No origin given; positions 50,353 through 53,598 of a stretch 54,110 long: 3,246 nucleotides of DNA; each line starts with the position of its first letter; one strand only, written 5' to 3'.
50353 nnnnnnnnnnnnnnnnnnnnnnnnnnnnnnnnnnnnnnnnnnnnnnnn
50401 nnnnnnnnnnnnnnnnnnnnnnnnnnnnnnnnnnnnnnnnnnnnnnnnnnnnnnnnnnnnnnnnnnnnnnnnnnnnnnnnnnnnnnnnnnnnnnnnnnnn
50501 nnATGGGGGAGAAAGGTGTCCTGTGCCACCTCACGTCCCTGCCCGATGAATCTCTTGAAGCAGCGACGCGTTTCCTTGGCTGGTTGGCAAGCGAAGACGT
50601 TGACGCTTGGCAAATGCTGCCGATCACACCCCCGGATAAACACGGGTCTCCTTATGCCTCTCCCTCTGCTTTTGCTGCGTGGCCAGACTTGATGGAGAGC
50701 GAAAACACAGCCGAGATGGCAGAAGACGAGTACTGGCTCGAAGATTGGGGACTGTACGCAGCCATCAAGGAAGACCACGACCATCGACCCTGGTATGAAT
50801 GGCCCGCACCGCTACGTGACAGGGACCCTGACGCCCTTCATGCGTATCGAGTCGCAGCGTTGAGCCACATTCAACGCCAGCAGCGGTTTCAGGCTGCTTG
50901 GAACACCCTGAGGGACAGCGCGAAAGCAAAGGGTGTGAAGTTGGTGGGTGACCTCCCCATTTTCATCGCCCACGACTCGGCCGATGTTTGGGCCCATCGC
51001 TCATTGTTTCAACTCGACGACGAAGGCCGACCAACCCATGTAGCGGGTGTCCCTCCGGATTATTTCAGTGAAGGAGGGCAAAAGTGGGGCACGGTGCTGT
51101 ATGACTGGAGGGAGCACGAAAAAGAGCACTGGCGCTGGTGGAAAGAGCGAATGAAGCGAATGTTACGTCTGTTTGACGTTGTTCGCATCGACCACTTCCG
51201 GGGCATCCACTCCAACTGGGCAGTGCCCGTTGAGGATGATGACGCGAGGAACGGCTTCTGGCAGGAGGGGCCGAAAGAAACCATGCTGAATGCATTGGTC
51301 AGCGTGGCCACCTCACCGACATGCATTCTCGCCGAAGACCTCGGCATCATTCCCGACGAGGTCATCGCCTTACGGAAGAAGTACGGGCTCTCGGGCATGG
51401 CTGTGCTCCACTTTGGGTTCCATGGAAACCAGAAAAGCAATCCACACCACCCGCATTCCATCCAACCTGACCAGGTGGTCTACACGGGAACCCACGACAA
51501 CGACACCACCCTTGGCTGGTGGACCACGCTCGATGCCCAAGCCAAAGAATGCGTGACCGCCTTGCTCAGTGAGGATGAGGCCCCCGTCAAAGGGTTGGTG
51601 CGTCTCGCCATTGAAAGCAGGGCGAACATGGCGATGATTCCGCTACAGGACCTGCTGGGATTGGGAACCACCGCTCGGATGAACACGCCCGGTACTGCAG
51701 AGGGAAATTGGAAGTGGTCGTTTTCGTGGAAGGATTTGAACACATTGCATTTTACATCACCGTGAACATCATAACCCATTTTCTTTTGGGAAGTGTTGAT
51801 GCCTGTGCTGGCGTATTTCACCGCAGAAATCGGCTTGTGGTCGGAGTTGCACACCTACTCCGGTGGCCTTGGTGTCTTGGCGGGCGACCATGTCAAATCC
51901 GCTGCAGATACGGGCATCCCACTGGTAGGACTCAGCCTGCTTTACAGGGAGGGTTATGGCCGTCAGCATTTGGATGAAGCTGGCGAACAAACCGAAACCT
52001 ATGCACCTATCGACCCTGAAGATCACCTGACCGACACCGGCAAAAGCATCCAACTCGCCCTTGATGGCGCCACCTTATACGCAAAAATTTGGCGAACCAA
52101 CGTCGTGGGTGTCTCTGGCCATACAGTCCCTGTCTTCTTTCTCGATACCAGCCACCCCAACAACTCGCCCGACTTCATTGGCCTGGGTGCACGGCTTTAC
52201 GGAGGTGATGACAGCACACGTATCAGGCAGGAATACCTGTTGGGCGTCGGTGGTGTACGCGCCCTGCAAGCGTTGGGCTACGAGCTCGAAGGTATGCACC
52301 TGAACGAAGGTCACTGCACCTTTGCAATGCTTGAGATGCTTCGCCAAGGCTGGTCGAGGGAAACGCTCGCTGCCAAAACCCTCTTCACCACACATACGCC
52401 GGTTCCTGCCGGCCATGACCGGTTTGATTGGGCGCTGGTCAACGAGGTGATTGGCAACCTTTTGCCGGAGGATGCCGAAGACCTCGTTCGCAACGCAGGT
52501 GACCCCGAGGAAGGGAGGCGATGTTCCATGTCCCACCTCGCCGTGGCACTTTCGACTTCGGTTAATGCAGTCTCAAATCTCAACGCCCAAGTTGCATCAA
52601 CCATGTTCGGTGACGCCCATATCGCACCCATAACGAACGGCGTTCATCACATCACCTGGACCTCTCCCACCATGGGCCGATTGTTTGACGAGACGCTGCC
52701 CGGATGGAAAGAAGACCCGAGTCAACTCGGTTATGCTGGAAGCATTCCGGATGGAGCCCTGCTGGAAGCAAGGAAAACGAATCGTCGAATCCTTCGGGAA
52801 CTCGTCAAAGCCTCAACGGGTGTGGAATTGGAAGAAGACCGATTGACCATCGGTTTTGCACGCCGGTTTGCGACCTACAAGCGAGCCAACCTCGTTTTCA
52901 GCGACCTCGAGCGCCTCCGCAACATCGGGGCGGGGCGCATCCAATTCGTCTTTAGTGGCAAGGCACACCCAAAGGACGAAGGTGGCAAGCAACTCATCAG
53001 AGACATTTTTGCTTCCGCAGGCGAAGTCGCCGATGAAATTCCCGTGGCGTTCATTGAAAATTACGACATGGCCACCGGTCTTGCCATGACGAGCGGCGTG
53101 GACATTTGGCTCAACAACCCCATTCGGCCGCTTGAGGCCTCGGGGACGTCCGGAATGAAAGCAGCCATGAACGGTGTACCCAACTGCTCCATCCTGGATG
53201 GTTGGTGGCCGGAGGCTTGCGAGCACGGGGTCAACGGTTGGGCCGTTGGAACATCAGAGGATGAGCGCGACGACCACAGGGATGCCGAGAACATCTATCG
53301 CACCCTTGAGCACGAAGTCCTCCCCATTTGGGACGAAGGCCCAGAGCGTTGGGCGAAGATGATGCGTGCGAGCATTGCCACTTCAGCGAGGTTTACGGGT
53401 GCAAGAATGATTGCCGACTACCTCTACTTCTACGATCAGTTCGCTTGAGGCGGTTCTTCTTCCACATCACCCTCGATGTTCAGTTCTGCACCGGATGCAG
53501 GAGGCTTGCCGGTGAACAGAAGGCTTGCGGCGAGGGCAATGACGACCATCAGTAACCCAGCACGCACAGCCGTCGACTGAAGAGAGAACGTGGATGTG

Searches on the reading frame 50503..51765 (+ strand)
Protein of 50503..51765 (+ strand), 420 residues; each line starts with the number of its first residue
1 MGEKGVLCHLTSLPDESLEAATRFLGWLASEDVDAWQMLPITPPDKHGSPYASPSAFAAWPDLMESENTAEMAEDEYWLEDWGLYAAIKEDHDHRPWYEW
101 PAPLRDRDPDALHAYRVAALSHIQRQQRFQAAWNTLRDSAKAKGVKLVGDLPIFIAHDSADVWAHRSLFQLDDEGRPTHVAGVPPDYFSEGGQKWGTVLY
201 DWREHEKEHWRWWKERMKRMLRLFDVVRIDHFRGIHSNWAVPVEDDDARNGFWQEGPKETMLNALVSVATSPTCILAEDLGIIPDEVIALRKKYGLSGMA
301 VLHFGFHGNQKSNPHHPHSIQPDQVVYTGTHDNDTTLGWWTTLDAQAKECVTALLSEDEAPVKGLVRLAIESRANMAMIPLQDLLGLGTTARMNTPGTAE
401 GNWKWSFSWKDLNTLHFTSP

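Call 13: search_protein_families(library=pfam, proteins=[window:50503-51765:+], max_evalue=0.001)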
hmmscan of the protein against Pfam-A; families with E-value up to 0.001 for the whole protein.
window:50503-51765:+ (420 aa): 1 family
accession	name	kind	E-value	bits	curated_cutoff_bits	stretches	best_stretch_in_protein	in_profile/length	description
PF02446.23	Glyco_hydro_77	-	6.8e-123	411.4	25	2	72-412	117-464/465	4-alpha-glucanotransferase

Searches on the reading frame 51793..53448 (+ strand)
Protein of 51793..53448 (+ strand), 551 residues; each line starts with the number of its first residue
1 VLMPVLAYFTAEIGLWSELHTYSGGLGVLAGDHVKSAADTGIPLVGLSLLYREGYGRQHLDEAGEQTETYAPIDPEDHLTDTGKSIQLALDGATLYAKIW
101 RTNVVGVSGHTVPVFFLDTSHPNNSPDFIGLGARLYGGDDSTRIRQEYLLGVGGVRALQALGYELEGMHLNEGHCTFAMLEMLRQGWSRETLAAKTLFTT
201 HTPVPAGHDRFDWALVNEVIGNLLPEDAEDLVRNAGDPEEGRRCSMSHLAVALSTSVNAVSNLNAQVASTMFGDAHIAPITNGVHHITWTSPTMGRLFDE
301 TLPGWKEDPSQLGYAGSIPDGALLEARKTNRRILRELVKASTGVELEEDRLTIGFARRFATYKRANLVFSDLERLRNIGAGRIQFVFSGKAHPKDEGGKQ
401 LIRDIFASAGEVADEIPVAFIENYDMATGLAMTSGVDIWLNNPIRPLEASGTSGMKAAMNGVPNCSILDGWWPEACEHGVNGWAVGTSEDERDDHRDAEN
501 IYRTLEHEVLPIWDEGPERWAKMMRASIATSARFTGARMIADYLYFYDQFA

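Call 13: search_protein_families(library=pfam, proteins=[window:51793-53448:+], max_evalue=0.001)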
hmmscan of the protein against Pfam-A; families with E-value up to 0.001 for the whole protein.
window:51793-53448:+ (551 aa): 1 family
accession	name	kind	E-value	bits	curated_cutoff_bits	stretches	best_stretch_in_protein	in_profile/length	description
PF00343.26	Phosphorylase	-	5.3e-25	88.2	27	1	240-470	320-579/713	Carbohydrate phosphorylase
